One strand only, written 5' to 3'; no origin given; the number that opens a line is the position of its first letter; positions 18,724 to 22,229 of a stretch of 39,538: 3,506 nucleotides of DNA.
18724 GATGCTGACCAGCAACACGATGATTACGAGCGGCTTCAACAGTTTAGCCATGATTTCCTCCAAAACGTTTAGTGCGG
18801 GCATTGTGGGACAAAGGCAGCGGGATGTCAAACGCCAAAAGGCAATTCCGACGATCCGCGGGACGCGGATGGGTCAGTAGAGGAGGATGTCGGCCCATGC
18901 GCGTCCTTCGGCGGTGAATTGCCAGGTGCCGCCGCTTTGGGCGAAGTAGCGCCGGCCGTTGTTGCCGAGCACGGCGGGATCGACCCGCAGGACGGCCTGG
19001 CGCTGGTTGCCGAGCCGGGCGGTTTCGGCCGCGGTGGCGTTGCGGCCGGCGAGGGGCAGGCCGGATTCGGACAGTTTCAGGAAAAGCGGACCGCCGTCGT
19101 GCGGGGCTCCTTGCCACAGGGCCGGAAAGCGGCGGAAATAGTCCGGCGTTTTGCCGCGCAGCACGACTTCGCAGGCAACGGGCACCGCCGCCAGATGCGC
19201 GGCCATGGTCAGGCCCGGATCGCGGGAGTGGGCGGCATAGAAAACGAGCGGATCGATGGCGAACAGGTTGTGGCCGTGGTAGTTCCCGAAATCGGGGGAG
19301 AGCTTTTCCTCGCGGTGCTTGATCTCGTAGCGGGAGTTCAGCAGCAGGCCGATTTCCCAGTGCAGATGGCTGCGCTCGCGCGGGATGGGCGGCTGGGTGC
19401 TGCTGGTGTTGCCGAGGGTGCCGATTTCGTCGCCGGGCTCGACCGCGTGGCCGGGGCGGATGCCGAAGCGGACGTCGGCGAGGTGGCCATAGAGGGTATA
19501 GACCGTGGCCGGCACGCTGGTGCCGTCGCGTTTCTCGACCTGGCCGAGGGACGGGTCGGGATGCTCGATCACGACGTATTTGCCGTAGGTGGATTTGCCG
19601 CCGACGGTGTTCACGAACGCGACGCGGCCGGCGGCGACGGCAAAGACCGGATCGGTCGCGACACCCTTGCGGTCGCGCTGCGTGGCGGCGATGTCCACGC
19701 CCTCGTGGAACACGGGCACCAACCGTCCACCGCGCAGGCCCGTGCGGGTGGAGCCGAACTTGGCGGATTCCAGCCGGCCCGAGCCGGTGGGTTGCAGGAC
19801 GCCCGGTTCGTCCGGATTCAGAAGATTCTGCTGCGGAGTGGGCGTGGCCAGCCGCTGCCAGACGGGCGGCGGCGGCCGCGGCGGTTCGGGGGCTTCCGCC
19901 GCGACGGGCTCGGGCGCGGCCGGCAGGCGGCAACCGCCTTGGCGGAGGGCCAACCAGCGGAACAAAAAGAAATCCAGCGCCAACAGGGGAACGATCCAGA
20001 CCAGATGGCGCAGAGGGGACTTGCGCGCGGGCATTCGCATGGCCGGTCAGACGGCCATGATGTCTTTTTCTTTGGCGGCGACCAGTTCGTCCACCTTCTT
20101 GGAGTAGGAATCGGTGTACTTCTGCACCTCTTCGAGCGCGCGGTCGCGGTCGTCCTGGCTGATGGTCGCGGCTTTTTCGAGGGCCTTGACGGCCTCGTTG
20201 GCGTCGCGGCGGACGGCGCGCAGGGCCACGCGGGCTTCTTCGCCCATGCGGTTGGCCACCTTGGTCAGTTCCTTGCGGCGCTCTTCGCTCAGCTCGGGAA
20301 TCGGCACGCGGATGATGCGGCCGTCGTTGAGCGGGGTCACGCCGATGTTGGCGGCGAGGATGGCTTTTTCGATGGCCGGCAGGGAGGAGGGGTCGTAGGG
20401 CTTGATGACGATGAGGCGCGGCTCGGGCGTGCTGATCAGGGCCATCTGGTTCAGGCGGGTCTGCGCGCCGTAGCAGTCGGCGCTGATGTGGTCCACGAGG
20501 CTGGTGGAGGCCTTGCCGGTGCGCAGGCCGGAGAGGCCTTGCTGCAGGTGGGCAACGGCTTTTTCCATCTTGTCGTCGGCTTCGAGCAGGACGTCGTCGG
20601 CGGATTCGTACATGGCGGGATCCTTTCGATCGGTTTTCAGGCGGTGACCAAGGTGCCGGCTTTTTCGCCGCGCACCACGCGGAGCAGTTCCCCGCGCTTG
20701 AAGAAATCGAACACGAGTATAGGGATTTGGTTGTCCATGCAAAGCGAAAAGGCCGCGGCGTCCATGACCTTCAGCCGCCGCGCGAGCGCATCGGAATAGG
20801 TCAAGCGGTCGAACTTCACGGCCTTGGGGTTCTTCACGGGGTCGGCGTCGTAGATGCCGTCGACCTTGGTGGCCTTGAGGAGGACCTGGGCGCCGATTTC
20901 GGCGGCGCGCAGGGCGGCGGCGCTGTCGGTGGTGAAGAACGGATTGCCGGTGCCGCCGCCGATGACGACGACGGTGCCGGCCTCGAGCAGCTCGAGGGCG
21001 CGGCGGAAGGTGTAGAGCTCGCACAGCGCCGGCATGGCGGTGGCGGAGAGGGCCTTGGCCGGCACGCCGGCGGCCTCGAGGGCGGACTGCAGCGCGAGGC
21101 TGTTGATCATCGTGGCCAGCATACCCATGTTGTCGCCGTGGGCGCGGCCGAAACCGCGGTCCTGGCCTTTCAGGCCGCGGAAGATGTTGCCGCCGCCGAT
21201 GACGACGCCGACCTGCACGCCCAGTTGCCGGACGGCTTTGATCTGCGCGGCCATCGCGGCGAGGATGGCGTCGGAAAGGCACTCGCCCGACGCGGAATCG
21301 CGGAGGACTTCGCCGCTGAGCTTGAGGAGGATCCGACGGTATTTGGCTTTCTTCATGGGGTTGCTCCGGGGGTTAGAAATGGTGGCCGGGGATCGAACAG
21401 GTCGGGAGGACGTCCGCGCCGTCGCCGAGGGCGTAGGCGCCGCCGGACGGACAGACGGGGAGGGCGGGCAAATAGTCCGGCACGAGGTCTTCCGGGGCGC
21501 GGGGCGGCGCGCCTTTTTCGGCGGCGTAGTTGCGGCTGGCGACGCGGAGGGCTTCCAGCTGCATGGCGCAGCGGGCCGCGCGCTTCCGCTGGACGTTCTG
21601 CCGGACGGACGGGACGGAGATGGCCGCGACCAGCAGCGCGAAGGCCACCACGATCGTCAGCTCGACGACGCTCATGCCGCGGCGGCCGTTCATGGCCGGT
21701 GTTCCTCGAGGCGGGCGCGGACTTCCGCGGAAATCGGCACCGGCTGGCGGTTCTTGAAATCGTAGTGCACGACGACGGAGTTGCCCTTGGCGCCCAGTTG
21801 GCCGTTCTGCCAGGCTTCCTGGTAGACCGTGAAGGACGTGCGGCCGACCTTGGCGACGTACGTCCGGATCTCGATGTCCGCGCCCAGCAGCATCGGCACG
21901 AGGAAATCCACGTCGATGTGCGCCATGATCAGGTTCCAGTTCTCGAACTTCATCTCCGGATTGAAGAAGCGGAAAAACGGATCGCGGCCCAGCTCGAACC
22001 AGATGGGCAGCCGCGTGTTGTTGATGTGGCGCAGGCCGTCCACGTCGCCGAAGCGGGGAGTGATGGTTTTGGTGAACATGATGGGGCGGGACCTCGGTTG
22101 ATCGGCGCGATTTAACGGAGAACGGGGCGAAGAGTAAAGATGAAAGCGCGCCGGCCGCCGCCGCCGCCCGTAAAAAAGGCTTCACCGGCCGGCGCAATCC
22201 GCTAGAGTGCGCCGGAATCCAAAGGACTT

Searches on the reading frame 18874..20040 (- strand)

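Call 54: search_protein_families(library=pfam, proteins=[window:18874-20040:-], max_evalue=0.0001)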
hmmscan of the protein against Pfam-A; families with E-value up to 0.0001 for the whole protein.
window:18874-20040:- (388 aa): 1 family
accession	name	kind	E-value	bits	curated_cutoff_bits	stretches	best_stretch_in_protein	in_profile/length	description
PF01551.29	Peptidase_M23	-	8.8e-15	55.1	28.7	1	111-230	2-87/96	Peptidase family M23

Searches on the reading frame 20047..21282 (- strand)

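Call 54: search_protein_families(library=pfam, proteins=[window:20047-21282:-], max_evalue=0.0001)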
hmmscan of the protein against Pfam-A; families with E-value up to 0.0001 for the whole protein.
window:20047-21282:- (411 aa): 1 family
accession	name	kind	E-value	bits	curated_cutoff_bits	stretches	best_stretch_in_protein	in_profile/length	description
PF01765.24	RRF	-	1.6e-60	204.1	29.7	1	247-409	2-164/164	Ribosome recycling factor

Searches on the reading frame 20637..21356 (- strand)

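Call 55: search_protein_families(library=pfam, proteins=[window:20637-21356:-], max_evalue=0.0001)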
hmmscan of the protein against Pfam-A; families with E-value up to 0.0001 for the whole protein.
window:20637-21356:- (239 aa): 1 family
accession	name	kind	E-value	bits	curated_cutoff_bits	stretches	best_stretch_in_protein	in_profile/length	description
PF00696.33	AA_kinase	-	4.8e-39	134.9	24.9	1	8-217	2-234/234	Amino acid kinase family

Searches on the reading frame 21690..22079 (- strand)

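Call 55: search_protein_families(library=pfam, proteins=[window:21690-22079:-], max_evalue=0.0001)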
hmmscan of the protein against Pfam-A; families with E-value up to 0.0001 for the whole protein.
window:21690-22079:- (129 aa): 2 families
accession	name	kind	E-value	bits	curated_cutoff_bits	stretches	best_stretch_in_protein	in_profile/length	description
PF13279.12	4HBT_2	-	8.2e-18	65.5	25.5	1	9-124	2-122/122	Thioesterase-like superfamily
PF03061.28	4HBT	-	5.8e-08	33.4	20.6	1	51-94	32-75/79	Thioesterase superfamily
